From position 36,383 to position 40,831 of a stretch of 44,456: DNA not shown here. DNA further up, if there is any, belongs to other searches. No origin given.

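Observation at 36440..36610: G11 homopolymer breaks the reading frame of a giant surface protein 33 nt after a strong promoter/RBS/ATG: candidate phase-variation switch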

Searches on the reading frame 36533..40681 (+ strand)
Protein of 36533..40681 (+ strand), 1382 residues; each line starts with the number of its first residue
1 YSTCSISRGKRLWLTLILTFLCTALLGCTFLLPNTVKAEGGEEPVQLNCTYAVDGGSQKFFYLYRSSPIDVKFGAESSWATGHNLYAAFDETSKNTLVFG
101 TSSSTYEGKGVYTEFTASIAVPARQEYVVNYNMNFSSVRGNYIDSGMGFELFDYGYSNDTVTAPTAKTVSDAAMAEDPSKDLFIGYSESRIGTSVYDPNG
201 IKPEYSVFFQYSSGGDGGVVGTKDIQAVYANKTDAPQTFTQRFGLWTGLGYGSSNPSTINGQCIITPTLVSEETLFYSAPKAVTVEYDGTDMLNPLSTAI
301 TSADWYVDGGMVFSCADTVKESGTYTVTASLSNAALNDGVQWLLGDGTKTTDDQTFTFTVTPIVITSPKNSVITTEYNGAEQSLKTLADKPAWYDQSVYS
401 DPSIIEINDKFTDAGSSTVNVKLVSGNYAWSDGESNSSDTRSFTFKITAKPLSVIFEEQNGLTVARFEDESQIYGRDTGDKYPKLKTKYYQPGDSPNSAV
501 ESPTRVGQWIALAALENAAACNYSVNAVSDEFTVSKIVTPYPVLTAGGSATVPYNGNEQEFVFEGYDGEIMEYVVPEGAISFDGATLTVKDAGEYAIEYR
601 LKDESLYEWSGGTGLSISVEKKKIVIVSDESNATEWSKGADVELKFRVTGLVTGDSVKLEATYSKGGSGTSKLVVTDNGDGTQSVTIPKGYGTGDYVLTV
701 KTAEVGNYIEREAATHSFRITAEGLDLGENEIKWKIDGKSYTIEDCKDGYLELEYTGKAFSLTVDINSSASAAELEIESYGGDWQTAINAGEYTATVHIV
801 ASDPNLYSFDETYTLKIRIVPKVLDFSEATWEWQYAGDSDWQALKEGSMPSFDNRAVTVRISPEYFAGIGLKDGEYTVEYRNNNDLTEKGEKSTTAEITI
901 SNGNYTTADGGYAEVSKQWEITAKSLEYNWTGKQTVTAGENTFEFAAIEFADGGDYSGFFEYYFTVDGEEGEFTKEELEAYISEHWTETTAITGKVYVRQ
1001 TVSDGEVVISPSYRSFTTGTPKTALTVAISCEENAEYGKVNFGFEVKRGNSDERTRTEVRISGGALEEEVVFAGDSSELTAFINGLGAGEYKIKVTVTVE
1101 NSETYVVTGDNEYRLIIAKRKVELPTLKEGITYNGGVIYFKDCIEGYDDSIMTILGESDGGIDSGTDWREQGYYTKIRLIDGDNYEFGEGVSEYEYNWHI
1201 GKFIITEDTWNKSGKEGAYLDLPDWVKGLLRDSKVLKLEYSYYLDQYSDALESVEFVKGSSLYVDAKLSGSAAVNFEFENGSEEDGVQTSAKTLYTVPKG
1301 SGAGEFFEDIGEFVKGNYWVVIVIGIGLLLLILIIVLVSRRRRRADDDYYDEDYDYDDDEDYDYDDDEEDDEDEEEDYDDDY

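Call 8: search_protein_families(library=pfam, proteins=[window:36533-40681:+], max_evalue=0.01)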
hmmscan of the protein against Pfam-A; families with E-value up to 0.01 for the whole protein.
window:36533-40681:+ (1382 aa): 2 families
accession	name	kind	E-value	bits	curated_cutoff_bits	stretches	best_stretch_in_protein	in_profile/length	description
PF19906.4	CGDB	-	0.00081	19.7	27.6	0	716-764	41-89/112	C-glycoside deglycosidase beta subunit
PF14734.12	DUF4469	-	0.0086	16.4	22.6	0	1066-1104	53-92/101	Domain of unknown function (DUF4469) with IG-like fold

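Call 9: search_protein_families(library=ncbifam, proteins=[window:36533-40681:+], max_evalue=0.01)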
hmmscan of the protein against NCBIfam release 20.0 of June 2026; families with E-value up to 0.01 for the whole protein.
window:36533-40681:+ (1382 aa): 2 families
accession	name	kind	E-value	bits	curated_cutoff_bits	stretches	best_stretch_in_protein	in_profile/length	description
NF041738.1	GG_III-CTERM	domain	0.0001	22.1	22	1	1319-1344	1-26/28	GGIII-like transmembrane region-containing protein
TIGR00187.1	ribE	equivalog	0.00096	18.3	156.6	1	555-595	115-155/207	riboflavin synthase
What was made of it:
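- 40484..40564 (+): C-terminal transmembrane helix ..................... followed by the stop-transfer sequence SRRRRR. NCBIfam NF041738 GG_III-CTERM scores 22.1 bits against a cutoff of 22 (call 9).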

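Call 12: find_encoding_contigs(protein=window:36608-40681:+, flank=3000, max_places=10)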
Protein window:36608-40681:+ (1357 aa): no gene with exactly this product is on record in the collection.
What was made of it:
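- Tried and rejected: The exact look-up of the TTG-36608 product failed (call 12), because gene callers use TTG 36623 or GTG 36665.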

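Call 21: find_encoding_contigs(protein=window:36665-40678:+, flank=1500, max_places=10)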
Protein seq(1338 aa) (1338 aa): 1 contig read that carries it; 1 place shown.
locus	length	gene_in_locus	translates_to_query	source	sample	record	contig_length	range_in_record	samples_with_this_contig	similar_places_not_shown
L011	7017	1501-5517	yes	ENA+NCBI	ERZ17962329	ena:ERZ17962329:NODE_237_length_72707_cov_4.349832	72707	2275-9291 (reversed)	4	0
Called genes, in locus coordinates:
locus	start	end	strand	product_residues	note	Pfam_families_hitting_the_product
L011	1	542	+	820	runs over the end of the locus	-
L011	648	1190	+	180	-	PF04014:MazE_antitoxin, PF15714:SpoVT_C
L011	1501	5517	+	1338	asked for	-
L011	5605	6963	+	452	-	PF01943:Polysacc_synt, PF13440:Polysacc_synt_3, PF03023:MurJ, PF01554:MatE (weak)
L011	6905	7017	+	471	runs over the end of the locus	PF00590:TP_methylase (weak), PF01503:PRA-PH (faint), PF03819:MazG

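Call 22: list_cluster_members(proteins=[window:36665-40678:+, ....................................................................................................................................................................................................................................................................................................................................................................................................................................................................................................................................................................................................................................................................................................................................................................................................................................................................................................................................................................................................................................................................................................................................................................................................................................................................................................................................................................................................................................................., window:36623-40678:+])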
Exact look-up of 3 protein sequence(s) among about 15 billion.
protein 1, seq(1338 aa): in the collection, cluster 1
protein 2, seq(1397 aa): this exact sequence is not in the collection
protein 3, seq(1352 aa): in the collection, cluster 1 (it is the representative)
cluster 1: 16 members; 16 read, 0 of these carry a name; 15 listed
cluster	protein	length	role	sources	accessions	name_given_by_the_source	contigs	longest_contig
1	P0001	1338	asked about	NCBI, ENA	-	-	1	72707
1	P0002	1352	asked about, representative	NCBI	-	-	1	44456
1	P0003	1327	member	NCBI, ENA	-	-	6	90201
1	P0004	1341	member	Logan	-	-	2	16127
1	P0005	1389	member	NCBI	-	-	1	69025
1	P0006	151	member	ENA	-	-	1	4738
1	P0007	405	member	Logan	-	-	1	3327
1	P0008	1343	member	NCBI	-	-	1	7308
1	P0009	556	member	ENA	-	-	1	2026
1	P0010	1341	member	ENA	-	-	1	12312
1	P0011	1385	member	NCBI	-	-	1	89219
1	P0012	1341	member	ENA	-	-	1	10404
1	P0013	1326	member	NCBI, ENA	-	-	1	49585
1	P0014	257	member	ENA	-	-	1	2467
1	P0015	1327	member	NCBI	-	-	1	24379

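Call 24: find_encoding_contigs(protein=P0005, flank=3000, max_places=6)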
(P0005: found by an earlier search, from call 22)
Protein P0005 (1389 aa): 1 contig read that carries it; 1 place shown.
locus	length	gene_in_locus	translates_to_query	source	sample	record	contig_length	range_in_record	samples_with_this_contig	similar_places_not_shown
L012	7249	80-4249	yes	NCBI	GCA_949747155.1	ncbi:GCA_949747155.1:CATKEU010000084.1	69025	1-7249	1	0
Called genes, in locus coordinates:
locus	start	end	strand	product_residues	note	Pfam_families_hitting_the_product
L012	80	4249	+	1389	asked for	-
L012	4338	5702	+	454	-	PF01943:Polysacc_synt, PF01554:MatE (faint), PF13440:Polysacc_synt_3, PF03023:MurJ (weak)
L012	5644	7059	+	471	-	PF01503:PRA-PH (faint), PF03819:MazG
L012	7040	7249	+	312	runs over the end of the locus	PF01207:Dus, PF00977:His_biosynth (faint)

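Call 25: find_encoding_contigs(protein=P0011, flank=3000, max_places=6)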
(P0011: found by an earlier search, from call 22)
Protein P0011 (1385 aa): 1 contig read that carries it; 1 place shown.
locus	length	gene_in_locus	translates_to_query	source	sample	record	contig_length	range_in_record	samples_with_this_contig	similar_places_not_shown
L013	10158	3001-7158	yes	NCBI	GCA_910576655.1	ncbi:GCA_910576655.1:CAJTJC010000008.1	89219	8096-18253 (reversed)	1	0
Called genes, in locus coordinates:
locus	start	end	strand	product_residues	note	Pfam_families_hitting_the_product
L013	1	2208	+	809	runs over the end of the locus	-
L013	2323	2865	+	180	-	PF04014:MazE_antitoxin, PF15714:SpoVT_C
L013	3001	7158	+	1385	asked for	-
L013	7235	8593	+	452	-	PF01943:Polysacc_synt, PF13440:Polysacc_synt_3, PF03023:MurJ, PF01554:MatE (weak)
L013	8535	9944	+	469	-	PF01503:PRA-PH (faint), PF03819:MazG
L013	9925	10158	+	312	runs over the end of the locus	PF01207:Dus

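Call 26: find_encoding_contigs(protein=P0003, flank=1500, max_places=10)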
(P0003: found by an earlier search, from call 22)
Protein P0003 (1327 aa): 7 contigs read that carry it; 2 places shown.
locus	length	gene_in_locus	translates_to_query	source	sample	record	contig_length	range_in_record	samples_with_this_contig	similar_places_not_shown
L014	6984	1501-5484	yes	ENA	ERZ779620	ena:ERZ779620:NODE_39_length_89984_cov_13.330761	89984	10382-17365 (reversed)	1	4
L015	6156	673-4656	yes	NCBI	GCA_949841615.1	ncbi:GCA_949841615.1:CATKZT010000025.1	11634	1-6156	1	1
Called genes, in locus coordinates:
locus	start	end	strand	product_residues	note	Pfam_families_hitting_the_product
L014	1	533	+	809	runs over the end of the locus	-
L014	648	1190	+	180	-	PF04014:MazE_antitoxin, PF15714:SpoVT_C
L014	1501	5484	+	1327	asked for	-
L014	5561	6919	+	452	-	PF01943:Polysacc_synt, PF13440:Polysacc_synt_3, PF03023:MurJ, PF01554:MatE (weak)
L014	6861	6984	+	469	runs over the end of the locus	PF01503:PRA-PH (faint), PF03819:MazG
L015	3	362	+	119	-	?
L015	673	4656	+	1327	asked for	-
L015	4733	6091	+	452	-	PF01943:Polysacc_synt, PF13440:Polysacc_synt_3, PF03023:MurJ, PF01554:MatE (weak)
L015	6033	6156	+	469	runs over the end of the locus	PF01503:PRA-PH (faint), PF03819:MazG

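Call 27: find_encoding_contigs(protein=P0004, flank=1500, max_places=10)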
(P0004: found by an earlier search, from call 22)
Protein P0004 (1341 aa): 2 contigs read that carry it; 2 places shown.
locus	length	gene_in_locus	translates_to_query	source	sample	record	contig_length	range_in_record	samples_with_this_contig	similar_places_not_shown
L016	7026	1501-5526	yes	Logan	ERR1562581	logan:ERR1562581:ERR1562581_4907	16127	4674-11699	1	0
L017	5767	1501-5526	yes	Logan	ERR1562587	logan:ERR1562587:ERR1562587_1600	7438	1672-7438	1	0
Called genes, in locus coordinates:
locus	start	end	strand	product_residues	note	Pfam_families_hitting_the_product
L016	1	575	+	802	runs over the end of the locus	-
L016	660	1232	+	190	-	PF04014:MazE_antitoxin, PF15714:SpoVT_C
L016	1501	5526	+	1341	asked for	-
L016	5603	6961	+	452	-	PF01943:Polysacc_synt, PF13440:Polysacc_synt_3, PF03023:MurJ, PF01554:MatE (weak)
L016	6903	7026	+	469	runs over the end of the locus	PF01503:PRA-PH (faint), PF03819:MazG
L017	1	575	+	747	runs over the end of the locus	?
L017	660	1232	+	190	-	PF04014:MazE_antitoxin, PF15714:SpoVT_C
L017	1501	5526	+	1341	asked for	-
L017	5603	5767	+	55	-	?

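Call 28: find_encoding_contigs(protein=P0008, flank=1500, max_places=10)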
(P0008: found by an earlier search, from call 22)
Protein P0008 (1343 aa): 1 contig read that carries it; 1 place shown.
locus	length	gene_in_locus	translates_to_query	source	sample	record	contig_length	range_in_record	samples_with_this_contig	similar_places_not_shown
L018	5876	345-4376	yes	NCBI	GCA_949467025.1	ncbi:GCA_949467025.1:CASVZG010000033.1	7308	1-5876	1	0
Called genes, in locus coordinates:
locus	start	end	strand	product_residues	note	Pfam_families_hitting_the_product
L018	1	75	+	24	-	?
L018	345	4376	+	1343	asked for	-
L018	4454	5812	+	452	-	PF01943:Polysacc_synt, PF13440:Polysacc_synt_3, PF03023:MurJ (weak), PF01554:MatE (weak)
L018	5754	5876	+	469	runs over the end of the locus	PF01503:PRA-PH (faint), PF03819:MazG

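Call 29: find_encoding_contigs(protein=P0013, flank=1500, max_places=10)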
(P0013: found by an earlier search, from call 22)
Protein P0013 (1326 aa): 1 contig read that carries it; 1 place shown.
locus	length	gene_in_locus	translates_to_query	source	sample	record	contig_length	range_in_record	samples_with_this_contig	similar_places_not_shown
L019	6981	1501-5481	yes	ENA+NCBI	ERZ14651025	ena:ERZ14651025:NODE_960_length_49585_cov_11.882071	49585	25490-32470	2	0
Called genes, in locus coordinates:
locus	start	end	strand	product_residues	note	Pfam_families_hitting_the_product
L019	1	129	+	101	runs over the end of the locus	PF01035:DNA_binding_1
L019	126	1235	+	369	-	PF04055:Radical_SAM, PF06969:HemN_C (faint)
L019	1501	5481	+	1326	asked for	-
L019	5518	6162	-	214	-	-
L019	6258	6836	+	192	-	-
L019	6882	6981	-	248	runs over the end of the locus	-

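Call 30: find_encoding_contigs(protein=P0010, flank=1500, max_places=10)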
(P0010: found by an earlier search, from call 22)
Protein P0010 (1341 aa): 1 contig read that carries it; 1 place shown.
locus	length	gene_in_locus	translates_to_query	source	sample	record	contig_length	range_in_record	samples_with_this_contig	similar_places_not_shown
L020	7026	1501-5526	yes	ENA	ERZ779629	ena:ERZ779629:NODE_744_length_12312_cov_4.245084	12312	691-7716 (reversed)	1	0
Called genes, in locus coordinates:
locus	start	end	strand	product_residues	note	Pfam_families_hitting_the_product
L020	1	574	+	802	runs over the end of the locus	-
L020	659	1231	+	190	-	PF04014:MazE_antitoxin, PF15714:SpoVT_C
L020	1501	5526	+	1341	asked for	-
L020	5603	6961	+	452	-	PF01943:Polysacc_synt, PF13440:Polysacc_synt_3, PF03023:MurJ, PF01554:MatE (weak)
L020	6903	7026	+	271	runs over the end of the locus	?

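Call 31: find_encoding_contigs(protein=P0012, flank=1500, max_places=10)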
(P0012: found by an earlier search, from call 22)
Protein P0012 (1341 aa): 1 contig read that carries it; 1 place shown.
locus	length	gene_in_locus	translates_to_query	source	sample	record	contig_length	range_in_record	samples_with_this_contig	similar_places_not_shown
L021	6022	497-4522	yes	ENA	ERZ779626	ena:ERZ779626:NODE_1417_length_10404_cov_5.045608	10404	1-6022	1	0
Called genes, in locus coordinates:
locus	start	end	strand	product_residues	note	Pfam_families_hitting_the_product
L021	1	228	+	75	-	?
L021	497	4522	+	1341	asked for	-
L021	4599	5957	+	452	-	PF01943:Polysacc_synt, PF13440:Polysacc_synt_3, PF03023:MurJ, PF01554:MatE (weak)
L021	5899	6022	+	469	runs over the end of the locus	PF01503:PRA-PH (faint), PF03819:MazG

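Call 32: find_encoding_contigs(protein=P0015, flank=1500, max_places=10)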
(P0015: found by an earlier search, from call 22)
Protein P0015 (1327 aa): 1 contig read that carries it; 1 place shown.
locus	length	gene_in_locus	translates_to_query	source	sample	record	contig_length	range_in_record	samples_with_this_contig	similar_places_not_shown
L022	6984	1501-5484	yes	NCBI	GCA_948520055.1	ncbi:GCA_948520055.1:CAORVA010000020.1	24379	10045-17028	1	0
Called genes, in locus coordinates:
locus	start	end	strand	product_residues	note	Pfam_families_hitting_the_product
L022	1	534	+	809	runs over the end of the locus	-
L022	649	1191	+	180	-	PF04014:MazE_antitoxin, PF15714:SpoVT_C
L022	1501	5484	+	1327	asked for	-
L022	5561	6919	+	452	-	PF01943:Polysacc_synt, PF13440:Polysacc_synt_3, PF03023:MurJ, PF01554:MatE (weak)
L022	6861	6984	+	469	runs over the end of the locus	PF01503:PRA-PH (faint), PF03819:MazG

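Call 36: find_related_loci(query=P0011, collection=genome_contigs, flank=3000)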
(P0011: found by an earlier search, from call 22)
Query P0011 (1385 aa) in genome_contigs; peptide patterns used: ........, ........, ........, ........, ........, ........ (x = any residue, [..] = any of these).
15 stretches matched a pattern; 1 encode a relative of the query (tblastn E <= 1e-3); 1 distinct loci.
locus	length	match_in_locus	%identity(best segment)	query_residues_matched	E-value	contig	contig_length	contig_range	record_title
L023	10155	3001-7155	100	1-1385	0e+0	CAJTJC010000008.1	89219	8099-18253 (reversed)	MAG TPA_asm: uncultured Christensenella sp. isolate MGBC101977 genome assembly, contig: MGBC101977.8, whole genome shotg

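Call 37: find_related_loci(query=P0011, collection=metagenome_contigs, flank=3000)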
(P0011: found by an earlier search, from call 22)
Query P0011 (1385 aa) in metagenome_contigs; peptide patterns used: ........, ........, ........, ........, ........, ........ (x = any residue, [..] = any of these).
19 stretches matched a pattern; 2 encode a relative of the query (tblastn E <= 1e-3); 2 distinct loci.
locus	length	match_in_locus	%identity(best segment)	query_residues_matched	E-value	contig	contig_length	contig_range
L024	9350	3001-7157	100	1-1385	0e+0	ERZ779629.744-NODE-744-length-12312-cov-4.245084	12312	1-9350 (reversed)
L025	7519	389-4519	100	9-1385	0e+0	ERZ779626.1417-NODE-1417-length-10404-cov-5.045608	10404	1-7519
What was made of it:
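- Tried and rejected: Protein-based scans recovered only loci I already held (calls 36, 37).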
